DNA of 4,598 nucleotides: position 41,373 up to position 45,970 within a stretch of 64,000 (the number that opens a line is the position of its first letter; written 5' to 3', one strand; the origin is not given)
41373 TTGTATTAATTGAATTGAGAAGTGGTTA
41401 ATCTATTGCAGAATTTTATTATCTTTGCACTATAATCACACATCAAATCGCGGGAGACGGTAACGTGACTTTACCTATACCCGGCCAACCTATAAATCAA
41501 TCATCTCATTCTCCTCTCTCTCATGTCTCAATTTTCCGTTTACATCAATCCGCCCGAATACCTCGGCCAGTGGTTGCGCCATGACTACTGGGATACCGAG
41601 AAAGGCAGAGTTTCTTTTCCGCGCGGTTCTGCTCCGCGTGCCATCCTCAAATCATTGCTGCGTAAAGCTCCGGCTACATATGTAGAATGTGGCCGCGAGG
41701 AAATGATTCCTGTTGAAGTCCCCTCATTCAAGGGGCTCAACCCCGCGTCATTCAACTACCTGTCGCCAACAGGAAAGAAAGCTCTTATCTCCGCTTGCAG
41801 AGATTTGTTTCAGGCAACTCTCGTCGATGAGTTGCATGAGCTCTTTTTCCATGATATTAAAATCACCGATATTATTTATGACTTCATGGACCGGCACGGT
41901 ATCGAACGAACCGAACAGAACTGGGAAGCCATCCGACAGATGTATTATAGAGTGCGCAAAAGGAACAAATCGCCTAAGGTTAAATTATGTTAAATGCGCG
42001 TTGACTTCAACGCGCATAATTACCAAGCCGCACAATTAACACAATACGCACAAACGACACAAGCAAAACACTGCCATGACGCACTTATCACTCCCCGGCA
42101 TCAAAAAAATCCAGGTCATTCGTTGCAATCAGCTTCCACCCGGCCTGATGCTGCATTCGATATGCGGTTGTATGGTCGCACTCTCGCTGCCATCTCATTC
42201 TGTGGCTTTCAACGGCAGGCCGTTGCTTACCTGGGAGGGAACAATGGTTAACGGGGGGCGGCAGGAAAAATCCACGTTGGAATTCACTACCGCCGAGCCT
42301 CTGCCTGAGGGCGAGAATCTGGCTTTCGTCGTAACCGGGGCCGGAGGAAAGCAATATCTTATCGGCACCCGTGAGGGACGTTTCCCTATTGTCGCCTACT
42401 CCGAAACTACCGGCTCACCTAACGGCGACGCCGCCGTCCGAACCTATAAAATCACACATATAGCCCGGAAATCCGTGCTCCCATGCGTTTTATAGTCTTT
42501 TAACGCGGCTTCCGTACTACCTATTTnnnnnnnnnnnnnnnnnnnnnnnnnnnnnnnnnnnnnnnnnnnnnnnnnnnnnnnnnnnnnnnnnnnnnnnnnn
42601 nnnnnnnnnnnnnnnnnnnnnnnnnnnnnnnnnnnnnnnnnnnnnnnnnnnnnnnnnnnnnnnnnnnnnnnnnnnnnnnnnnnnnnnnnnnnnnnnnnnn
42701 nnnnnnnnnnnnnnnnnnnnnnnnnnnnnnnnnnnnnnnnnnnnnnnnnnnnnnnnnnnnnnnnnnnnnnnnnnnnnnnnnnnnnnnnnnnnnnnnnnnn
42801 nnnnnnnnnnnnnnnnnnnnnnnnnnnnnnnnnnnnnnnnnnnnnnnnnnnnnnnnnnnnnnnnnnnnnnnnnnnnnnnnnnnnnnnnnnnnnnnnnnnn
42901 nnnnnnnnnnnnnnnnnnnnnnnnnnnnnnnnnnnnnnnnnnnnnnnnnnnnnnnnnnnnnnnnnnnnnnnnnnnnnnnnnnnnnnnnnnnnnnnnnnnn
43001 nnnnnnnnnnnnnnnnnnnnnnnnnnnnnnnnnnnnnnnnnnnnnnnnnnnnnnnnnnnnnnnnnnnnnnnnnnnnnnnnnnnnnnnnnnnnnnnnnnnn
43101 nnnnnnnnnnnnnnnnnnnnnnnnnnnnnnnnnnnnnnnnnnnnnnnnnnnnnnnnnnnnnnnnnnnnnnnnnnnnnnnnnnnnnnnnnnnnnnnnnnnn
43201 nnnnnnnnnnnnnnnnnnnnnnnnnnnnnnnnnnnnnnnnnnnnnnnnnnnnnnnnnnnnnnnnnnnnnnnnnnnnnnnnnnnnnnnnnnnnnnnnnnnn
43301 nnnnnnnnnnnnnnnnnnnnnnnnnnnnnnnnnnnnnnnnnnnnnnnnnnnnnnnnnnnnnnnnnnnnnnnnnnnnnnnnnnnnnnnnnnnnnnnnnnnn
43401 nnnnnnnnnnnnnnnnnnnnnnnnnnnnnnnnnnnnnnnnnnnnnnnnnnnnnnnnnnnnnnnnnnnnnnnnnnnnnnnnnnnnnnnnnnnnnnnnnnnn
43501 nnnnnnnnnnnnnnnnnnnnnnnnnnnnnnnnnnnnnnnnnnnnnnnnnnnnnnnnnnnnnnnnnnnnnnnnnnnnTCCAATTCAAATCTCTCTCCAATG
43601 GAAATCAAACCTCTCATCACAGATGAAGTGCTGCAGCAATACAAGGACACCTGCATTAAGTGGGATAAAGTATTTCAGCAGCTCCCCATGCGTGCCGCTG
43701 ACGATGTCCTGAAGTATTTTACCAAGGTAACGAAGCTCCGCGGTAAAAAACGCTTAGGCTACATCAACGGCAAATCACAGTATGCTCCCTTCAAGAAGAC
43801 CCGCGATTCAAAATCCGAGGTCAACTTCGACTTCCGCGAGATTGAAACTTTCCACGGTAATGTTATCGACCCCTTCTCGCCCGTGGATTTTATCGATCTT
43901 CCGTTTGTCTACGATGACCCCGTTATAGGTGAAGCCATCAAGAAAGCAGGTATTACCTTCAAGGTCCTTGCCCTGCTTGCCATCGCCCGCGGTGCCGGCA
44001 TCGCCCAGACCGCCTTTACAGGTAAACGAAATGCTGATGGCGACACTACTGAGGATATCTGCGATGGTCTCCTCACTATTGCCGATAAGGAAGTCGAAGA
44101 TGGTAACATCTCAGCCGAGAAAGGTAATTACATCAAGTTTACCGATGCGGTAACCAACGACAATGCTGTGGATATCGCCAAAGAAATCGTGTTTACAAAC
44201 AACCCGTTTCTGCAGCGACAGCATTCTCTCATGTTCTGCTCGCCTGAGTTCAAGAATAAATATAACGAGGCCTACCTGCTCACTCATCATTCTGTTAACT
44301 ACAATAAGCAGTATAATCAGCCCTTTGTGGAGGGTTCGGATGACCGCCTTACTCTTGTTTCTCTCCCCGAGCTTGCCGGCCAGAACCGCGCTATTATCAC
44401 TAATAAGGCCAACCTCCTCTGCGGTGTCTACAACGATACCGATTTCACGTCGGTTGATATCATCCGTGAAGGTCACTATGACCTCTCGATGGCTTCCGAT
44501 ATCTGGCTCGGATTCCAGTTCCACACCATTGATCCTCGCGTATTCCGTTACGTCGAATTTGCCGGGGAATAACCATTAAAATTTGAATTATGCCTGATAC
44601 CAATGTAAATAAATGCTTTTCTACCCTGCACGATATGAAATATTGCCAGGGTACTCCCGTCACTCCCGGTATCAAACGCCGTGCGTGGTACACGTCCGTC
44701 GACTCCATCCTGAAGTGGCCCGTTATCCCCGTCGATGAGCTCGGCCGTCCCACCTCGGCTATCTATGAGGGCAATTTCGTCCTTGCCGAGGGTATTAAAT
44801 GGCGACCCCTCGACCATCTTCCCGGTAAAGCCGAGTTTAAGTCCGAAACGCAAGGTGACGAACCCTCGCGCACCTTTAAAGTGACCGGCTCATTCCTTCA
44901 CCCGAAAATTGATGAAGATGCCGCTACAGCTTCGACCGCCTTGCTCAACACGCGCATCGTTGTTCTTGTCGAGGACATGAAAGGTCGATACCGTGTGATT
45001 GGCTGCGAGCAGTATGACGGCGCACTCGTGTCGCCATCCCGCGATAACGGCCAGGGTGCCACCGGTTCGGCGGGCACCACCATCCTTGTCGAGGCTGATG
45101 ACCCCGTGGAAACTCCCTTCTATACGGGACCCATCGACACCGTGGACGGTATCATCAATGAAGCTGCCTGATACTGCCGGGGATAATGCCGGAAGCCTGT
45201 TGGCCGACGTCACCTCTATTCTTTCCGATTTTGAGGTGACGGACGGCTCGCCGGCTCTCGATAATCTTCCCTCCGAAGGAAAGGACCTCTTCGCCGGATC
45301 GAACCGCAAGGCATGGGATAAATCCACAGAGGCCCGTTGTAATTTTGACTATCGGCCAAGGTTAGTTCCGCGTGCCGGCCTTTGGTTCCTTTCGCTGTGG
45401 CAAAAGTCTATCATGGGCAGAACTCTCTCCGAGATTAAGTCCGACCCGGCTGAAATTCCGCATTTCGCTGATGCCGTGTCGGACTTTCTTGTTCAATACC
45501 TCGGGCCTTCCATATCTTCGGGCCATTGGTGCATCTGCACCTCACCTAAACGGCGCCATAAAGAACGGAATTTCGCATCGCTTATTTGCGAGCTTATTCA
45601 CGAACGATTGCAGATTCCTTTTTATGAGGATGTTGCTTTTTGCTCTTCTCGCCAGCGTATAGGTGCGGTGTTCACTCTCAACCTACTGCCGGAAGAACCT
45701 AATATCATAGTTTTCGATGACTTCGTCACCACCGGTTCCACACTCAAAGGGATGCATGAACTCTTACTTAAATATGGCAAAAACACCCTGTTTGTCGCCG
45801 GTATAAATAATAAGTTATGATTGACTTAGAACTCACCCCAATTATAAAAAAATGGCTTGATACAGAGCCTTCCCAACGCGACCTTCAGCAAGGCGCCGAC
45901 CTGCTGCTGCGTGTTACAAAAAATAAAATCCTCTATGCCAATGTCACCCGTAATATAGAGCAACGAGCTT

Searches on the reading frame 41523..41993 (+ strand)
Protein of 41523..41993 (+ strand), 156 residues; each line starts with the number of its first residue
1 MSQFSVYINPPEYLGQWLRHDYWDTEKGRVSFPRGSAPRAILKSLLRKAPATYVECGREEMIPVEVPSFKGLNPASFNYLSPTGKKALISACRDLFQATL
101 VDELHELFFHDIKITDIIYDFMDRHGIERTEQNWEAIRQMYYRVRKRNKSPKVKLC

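Call 32: search_protein_families(library=pfam, proteins=[window:41523-41993:+], max_evalue=0.01)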
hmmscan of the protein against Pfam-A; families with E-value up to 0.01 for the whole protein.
window:41523-41993:+ (156 aa): 0 families

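Call 78: search_protein_families(library=phrogs, proteins=[window:41523-41993:+], max_evalue=0.01)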
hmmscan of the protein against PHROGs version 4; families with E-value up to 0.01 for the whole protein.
window:41523-41993:+ (156 aa): 0 families

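Call 80: find_homologous_proteins(query=window:41523-41993:+, max_evalue=0.001)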
Query window:41523-41993:+ (156 aa): 116 proteins with E <= 0.001 among 132 candidates.
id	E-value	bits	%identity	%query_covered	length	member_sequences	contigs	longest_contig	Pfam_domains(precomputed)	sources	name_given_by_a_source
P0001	5.7e-97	340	99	96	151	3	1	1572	-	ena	-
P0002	3.4e-75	269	74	96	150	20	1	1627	-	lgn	-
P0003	5.7e-73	262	75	96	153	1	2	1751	-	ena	-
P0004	2.5e-72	260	74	96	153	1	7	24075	-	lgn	-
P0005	5.0e-72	259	72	97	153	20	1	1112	-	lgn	-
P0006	1.7e-71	257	73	96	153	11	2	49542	-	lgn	-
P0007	6.1e-71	256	74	96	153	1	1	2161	-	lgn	-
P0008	9.1e-71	255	73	96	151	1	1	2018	-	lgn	-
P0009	1.6e-70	254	73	96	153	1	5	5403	-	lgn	-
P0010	1.8e-70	254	73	96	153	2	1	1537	-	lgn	-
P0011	2.2e-70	254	73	96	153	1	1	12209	-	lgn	-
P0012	3.6e-70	253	72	96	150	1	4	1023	-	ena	-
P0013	4.9e-70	253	74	95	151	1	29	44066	-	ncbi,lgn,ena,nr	ncbi:MAG: hypothetical protein K2L55_08370 [Muribaculaceae bacterium]|nr:hypothetical protein [Murib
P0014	1.1e-69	252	73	96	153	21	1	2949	-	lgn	-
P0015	1.4e-69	251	72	96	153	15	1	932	-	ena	-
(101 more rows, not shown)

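Call 86: predict_structure(alignment_id=A3)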
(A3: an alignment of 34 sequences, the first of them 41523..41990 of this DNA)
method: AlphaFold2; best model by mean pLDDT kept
length: 156 residues; sequences in the alignment: 34
mean_pLDDT: 89.6   pTM: 0.83
mean pLDDT of the five models: 89.6, 89.1, 89.1, 87.9, 85.6
residues with pLDDT >= 90: 107; 70-90: 39; 50-70: 6; < 50: 4
segments of 3 or more residues with pLDDT < 50: 153-156
pLDDT, mean of each block of 10 residues (from residue 1): 86 97 95 94 92 77 90 86 96 97 91 90 97 96 87 47
secondary structure, 60 per line:
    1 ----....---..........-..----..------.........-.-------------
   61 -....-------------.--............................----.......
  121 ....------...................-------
elements in order: E5-8 H12-21 H37-45 E62-65 H82-109 H114-124 H131-149

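Call 89: fold_search(model_id=the predicted structure, library=pdb)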
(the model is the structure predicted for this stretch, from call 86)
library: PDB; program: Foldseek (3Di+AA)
matches with E <= 10: 41; with E <= 0.001: 0
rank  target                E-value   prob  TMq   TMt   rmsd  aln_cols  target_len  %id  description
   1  4ikm_A                1.5e+00  0.10  0.18  0.07  10.9        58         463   26  X-ray structure of CARD8 CARD domain (released 2013-05-08)
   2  3a6g_B                2.2e+00  0.03  0.16  0.11  13.2       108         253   15  W154F mutant creatininase (released 2010-02-09)
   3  8f2r_C                2.4e+00  0.06  0.24  0.21  12.8       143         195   12  Human CCC complex (released 2023-05-24)
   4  8rn5_A                3.5e+00  0.02  0.17  0.05  17.9       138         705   16  Pseudo-symmetrical influenza B polymerase apo-dimer, ENDO(R) moiety (from "Influenza B polymerase pseudo-symmetrical d (released 2024-09-11)
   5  8a73_B                4.4e+00  0.01  0.13  0.08  11.0        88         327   14  PcIDS1 in complex with Mn2+ and GPP (released 2023-05-31)
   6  8a6v_A                4.7e+00  0.01  0.13  0.07  10.8        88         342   14  PcIDS1 in complex with Mg2+ and IPP (released 2023-05-31)
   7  8a7a_B                5.0e+00  0.01  0.13  0.08  11.1        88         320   14  PcIDS1 in complex with Mg2+ and 3-Br-GPP (released 2023-05-31)
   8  8a6v_B                5.0e+00  0.01  0.13  0.08  10.9        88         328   14  PcIDS1 in complex with Mg2+ and IPP (released 2023-05-31)
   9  9mgz_K                5.4e+00  0.02  0.16  0.27  10.9        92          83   16  Dunaliella tertiolecta PSI-LHCI-TIDI1 supercomplex (released 2025-06-25)
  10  8a7b_A                5.4e+00  0.01  0.13  0.08  10.9        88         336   14  PcIDS1_D319N in complex with Mg2+ and 3-Br-GPP (released 2023-05-31)
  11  8bcv_K                5.7e+00  0.03  0.20  0.33  11.8        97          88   12  Photosystem I assembly intermediate of Avena sativa (released 2023-11-01)
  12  6ijj_K                5.7e+00  0.02  0.16  0.27  11.3        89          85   13  Photosystem I of Chlamydomonas reinhardtii (released 2019-03-20)
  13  7z42_D                5.7e+00  0.01  0.17  0.05  19.9       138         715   16  Influenza B polymerase with Pol II pSer5 CTD peptide mimic bound in site 2B (released 2022-05-18)
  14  8a7r_B                5.7e+00  0.01  0.13  0.08  11.0        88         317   14  PcIDS1_I420A in complex with Mg2+ and GPP (released 2023-05-31)
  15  8a74_B                5.7e+00  0.01  0.13  0.08  11.0        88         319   14  PcIDS1_F315A in complex with Mg2+ and GPP (released 2023-05-31)
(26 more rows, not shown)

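Call 93: fold_search(model_id=the predicted structure, library=viral)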
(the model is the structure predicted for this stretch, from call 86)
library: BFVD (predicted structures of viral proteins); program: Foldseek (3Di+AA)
matches with E <= 10: 63; with E <= 0.001: 0
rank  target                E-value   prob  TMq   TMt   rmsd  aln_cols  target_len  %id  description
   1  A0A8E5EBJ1            5.7e-03  1.00  0.60  0.60   5.5       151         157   19  Uncharacterized protein [Polaribacter phage Leef_1]
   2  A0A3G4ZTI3            7.2e-01  0.07  0.17  0.09  14.5       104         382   20  C2H2-type domain-containing protein [Edafosvirus sp.]
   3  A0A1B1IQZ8            1.7e+00  0.09  0.20  0.14  11.2        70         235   21  (no name in the UniProt tables at hand)
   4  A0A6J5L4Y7            3.0e+00  0.05  0.19  0.29  10.0       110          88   14  Uncharacterized protein [uncultured Caudovirales phage]
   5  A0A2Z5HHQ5            3.0e+00  0.04  0.18  0.16  16.4        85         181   16  (no name in the UniProt tables at hand)
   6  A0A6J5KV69            3.0e+00  0.03  0.21  0.22  19.2       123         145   14  Uncharacterized protein [uncultured Caudovirales phage]
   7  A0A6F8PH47            3.0e+00  0.03  0.16  0.11  14.5        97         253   10  Uncharacterized protein [Perilla mosaic virus]
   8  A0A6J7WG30            3.0e+00  0.03  0.19  0.21  13.8       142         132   13  Uncharacterized protein [uncultured Caudovirales phage]
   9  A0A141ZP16            3.2e+00  0.06  0.22  0.17  13.3       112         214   22  (no name in the UniProt tables at hand)
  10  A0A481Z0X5            3.4e+00  0.01  0.16  0.17  14.0       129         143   10  Uncharacterized protein [Mimivirus LCMiAC02]
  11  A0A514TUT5            3.9e+00  0.03  0.24  0.23  15.1       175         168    6  Uncharacterized protein [Aeromonas phage PS1]
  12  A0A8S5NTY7            4.2e+00  0.03  0.16  0.11  12.5        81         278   15  Uncharacterized protein [Myoviridae sp. cthRr4]
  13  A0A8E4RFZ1            4.2e+00  0.01  0.18  0.15  17.8       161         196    7  Putative tail tubular protein A [Alteromonas phage vB_AmeP_R8W]
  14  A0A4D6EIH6            4.7e+00  0.02  0.17  0.21  15.8        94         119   17  Uncharacterized protein [Pandoravirus celtis]
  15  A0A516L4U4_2          4.7e+00  0.02  0.19  0.03  14.6        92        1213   11  (no name in the UniProt tables at hand)
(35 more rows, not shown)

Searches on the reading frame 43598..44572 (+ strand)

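Call 23: search_protein_families(library=pfam, proteins=[window:43598-44572:+], max_evalue=0.01)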
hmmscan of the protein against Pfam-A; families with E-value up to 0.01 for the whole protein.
window:43598-44572:+ (324 aa): 0 families

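Call 78: search_protein_families(library=phrogs, proteins=[window:43598-44572:+], max_evalue=0.01)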
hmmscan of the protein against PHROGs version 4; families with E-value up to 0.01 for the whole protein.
window:43598-44572:+ (324 aa): 1 family
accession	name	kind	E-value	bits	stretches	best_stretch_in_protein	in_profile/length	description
phrog_1623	-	head and packaging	0.0037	17.6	1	111-294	110-279/305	virion structural protein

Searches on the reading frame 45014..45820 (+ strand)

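Call 23: search_protein_families(library=pfam, proteins=[window:45014-45820:+], max_evalue=0.01)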
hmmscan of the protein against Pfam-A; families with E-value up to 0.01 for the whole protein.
window:45014-45820:+ (268 aa): 1 family
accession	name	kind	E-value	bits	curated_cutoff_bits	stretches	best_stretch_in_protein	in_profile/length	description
PF00156.33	Pribosyltran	-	0.0075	16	26.3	0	226-255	85-114/158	Phosphoribosyl transferase domain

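Call 78: search_protein_families(library=phrogs, proteins=[window:45014-45820:+], max_evalue=0.01)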
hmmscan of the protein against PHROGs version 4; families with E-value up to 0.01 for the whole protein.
window:45014-45820:+ (268 aa): 1 family
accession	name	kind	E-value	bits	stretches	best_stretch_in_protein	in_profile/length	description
phrog_16932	-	unknown function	0.0085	16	0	229-265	352-386/480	-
